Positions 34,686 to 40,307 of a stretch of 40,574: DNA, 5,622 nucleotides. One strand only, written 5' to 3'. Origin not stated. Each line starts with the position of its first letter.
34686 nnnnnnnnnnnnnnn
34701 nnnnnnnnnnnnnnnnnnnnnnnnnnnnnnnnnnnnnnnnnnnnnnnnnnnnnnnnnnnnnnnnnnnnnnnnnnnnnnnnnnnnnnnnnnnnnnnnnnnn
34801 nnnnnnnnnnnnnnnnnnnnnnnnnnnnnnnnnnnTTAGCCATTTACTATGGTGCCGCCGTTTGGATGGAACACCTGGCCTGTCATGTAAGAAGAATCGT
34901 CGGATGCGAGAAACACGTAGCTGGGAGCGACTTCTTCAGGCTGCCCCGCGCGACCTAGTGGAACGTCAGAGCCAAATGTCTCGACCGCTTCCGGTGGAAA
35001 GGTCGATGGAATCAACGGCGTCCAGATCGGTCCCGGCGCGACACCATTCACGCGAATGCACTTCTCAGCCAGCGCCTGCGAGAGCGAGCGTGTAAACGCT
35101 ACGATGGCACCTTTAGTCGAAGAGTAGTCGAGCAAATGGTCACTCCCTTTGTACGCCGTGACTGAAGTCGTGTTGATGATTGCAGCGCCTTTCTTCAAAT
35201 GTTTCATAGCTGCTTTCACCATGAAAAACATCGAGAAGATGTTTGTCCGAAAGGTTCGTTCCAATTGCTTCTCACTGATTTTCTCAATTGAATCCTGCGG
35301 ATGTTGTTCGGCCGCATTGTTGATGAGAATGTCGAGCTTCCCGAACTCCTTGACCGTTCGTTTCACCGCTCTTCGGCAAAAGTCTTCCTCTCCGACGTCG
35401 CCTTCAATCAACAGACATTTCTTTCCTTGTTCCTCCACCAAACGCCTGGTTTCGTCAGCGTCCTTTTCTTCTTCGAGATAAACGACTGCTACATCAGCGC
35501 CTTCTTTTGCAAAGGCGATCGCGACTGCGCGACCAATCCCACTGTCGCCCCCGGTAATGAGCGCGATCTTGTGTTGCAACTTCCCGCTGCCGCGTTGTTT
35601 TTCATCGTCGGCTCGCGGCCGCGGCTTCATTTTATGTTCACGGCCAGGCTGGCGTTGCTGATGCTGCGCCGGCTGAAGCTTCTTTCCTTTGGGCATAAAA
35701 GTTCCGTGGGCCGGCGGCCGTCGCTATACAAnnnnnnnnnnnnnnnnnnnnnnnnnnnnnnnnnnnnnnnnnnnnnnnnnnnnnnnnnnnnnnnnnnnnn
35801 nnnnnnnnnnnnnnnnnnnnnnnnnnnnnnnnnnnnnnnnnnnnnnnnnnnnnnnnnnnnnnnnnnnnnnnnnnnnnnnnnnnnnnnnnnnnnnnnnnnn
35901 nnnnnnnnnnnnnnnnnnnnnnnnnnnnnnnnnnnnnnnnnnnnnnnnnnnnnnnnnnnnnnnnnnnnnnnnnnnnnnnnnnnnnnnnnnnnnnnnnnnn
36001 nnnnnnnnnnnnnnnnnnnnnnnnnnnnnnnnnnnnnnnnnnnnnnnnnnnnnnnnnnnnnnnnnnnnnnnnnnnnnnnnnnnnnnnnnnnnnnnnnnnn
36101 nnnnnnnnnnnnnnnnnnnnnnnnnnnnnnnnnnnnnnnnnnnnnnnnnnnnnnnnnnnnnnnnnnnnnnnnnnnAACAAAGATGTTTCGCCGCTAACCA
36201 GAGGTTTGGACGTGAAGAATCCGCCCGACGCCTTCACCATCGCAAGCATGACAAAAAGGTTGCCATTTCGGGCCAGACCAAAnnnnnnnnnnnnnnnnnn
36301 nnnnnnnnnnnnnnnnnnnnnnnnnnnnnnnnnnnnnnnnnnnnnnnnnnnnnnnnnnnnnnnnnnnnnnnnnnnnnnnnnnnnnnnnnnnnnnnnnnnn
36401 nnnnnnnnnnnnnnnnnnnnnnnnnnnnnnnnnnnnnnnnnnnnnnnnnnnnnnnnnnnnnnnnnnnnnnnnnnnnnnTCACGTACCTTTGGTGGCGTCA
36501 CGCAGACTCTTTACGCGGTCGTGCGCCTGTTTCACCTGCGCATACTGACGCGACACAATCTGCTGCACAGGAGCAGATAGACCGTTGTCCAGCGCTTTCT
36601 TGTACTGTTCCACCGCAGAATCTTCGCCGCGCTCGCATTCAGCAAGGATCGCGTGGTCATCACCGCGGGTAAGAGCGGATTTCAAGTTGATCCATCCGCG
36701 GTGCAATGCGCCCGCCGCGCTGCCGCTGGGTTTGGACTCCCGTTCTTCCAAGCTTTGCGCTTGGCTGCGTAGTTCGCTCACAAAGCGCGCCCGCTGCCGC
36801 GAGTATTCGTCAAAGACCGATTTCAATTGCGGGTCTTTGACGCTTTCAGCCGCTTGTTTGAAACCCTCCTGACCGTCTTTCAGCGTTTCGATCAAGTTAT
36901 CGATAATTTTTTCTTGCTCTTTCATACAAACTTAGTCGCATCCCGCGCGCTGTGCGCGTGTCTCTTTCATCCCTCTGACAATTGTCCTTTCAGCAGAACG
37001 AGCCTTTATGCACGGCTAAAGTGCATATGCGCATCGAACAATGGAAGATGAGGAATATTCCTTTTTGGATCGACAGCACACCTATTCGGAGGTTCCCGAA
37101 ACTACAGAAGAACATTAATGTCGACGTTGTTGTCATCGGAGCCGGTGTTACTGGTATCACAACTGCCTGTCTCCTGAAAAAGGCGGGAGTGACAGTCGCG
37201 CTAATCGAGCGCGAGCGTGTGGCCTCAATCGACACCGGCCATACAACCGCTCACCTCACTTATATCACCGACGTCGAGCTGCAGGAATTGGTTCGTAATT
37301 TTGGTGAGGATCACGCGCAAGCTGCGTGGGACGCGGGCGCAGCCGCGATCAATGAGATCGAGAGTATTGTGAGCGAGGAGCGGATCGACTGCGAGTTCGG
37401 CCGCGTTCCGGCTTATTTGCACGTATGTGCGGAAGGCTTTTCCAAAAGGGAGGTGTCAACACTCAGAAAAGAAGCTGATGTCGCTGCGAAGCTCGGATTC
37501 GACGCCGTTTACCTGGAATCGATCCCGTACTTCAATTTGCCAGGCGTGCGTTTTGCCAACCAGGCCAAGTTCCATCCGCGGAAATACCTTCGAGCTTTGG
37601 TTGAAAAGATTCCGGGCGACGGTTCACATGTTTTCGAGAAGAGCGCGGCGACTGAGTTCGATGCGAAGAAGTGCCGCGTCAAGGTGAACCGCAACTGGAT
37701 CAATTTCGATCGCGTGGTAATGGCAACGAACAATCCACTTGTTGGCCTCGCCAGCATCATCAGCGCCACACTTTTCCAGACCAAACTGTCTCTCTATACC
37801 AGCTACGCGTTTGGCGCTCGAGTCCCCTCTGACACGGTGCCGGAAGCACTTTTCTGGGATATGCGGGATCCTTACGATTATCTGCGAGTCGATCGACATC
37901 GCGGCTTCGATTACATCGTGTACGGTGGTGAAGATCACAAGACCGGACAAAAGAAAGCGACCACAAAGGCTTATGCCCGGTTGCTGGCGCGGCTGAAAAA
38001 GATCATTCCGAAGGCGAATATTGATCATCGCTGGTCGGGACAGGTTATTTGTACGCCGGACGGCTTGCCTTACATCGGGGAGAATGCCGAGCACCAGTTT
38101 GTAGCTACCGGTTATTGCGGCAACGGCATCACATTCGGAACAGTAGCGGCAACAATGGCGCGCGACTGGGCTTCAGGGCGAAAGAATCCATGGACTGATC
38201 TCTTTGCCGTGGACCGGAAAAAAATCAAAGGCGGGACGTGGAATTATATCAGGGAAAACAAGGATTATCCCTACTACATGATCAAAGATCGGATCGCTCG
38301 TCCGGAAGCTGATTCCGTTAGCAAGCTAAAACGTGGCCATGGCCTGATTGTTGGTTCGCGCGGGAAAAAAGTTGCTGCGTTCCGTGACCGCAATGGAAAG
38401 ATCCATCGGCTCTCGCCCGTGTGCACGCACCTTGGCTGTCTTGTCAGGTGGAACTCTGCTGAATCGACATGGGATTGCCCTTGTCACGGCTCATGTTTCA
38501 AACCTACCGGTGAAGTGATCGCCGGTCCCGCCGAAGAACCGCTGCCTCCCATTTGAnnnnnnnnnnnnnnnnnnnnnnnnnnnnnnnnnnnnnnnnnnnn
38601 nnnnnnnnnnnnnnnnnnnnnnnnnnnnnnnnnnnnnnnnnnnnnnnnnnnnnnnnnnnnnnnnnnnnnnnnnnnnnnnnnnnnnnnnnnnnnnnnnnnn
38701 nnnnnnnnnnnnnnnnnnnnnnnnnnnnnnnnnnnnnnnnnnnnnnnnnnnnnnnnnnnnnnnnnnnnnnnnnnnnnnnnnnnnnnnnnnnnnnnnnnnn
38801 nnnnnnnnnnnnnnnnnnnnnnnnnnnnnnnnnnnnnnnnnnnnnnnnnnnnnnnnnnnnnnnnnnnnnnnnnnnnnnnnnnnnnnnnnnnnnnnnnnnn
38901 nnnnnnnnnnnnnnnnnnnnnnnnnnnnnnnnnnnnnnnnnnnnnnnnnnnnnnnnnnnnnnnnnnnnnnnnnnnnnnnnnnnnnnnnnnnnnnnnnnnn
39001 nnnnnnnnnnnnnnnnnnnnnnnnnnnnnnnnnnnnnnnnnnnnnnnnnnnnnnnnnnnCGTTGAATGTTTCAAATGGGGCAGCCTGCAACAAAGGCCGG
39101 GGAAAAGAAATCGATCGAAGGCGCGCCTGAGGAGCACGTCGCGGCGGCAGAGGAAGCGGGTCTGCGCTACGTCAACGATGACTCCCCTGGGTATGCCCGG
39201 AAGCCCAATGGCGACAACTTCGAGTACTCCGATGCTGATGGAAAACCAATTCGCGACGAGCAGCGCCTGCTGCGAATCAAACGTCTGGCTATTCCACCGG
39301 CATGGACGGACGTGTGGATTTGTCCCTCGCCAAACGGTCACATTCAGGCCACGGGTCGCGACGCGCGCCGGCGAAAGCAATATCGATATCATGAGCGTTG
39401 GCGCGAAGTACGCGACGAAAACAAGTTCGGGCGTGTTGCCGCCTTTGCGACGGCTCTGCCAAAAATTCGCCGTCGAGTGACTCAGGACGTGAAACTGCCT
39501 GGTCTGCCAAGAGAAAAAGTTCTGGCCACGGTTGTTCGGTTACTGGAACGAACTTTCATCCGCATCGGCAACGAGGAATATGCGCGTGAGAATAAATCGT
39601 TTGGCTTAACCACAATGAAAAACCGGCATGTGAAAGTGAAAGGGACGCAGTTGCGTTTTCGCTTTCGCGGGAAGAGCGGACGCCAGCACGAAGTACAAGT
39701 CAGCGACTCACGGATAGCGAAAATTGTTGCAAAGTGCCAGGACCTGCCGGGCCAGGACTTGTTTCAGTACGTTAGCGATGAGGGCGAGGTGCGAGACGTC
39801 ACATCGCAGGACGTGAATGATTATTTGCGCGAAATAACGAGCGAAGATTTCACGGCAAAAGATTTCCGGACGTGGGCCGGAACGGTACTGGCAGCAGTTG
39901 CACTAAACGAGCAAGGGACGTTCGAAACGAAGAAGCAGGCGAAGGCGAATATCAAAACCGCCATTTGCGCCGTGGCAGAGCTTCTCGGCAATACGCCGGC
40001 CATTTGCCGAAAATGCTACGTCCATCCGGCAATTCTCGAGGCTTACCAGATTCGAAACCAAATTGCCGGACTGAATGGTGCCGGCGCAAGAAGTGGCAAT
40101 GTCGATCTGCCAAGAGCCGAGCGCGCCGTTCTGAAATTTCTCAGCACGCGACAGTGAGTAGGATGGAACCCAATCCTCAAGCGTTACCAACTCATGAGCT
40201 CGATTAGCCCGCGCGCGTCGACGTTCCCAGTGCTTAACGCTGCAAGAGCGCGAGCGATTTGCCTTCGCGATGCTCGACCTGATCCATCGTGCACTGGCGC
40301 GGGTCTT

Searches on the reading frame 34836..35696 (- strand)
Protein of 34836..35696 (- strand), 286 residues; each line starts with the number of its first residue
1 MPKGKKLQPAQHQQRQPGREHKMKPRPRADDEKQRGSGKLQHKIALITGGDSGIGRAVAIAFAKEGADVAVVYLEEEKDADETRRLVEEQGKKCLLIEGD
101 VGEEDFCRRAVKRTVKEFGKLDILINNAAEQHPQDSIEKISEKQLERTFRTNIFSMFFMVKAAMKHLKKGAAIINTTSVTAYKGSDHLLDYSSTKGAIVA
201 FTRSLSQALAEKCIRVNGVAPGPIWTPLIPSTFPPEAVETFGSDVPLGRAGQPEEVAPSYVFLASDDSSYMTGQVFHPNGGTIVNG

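Call 5: search_protein_families(library=pfam, proteins=[window:34836-35696:-])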
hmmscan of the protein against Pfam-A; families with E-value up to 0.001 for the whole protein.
window:34836-35696:- (286 aa): 6 families
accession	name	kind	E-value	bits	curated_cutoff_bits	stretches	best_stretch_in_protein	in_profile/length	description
PF13561.12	adh_short_C2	-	5.9e-63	213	27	1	51-281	5-234/236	Enoyl-(Acyl carrier protein) reductase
PF00106.31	adh_short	-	7.5e-50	169.6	26.6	1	43-230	1-188/195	short chain dehydrogenase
PF08659.16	KR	-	2.2e-09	37.9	22.6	1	46-207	4-165/180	KR domain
PF23441.1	SDR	-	2.1e-07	31.1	27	1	39-282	4-255/258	SDR-like rossmann domain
PF01370.27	Epimerase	-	1.4e-06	28.3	20.9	1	45-183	1-120/240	NAD dependent epimerase/dehydratase family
PF16363.11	GDP_Man_Dehyd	-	0.00012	22.1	27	1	46-178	1-129/332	GDP-mannose 4,6 dehydratase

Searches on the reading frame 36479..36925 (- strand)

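Call 54: search_protein_families(library=pfam, proteins=[window:36479-36925:-])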
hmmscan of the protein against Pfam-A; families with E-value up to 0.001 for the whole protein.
window:36479-36925:- (148 aa): 1 family
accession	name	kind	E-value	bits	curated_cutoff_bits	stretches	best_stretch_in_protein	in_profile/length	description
PF09537.16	DUF2383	-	2e-34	118.5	30.8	1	7-113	5-110/111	Domain of unknown function (DUF2383)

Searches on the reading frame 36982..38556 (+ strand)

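Call 54: search_protein_families(library=pfam, proteins=[window:36982-38556:+])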
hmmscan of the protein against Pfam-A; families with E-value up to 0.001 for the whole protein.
window:36982-38556:+ (524 aa): 9 families
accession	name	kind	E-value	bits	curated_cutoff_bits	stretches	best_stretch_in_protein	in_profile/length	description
PF01266.30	DAO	-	2.5e-41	142.8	27.9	1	48-395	1-352/353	FAD dependent oxidoreductase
PF00355.32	Rieske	-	5.1e-12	46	20.3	1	446-522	8-85/88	Rieske [2Fe-2S] domain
PF01494.25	FAD_binding_3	-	7.9e-07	29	22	1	47-85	2-40/349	FAD binding domain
PF07992.20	Pyr_redox_2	-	2.1e-06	27.8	26.1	1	46-78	142-174/291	Pyridine nucleotide-disulphide oxidoreductase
PF13450.12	NAD_binding_8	-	1.6e-05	25.5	21.9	1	51-81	1-31/68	NAD(P)-binding Rossmann-like domain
PF01946.23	Thi4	-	3.5e-05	23.6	26.2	1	37-78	8-50/235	Thi4 family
PF00890.30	FAD_binding_2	-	0.00014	21.6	20.4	1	48-83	1-36/414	FAD binding domain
PF13738.12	Pyr_redox_3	-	0.0003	20.6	30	1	43-127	161-242/305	Pyridine nucleotide-disulphide oxidoreductase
PF00070.33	Pyr_redox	-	0.00075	20.4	22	0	49-78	2-31/82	Pyridine nucleotide-disulphide oxidoreductase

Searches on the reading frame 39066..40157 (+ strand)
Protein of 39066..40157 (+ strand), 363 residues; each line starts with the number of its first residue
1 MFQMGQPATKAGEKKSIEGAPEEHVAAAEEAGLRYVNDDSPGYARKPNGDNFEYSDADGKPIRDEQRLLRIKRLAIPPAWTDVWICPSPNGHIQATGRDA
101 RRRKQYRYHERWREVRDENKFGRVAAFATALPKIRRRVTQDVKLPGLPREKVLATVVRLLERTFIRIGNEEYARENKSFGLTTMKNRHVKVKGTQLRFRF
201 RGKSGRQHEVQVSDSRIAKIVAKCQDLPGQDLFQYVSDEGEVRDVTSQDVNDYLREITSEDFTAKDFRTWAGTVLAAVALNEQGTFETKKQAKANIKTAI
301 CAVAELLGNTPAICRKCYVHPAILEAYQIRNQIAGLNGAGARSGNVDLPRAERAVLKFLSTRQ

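Call 54: search_protein_families(library=pfam, proteins=[window:39066-40157:+])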
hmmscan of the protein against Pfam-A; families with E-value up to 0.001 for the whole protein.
window:39066-40157:+ (363 aa): 2 families
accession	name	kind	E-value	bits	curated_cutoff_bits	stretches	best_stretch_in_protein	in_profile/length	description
PF01028.25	Topoisom_I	-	2.3e-43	148.7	23.7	1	111-329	3-212/228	Eukaryotic DNA topoisomerase I, catalytic core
PF21338.2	Top1B_N_bact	-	2.1e-26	91.8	27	1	51-99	1-49/49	Bacterial DNA topoisomerase IB, N-terminal domain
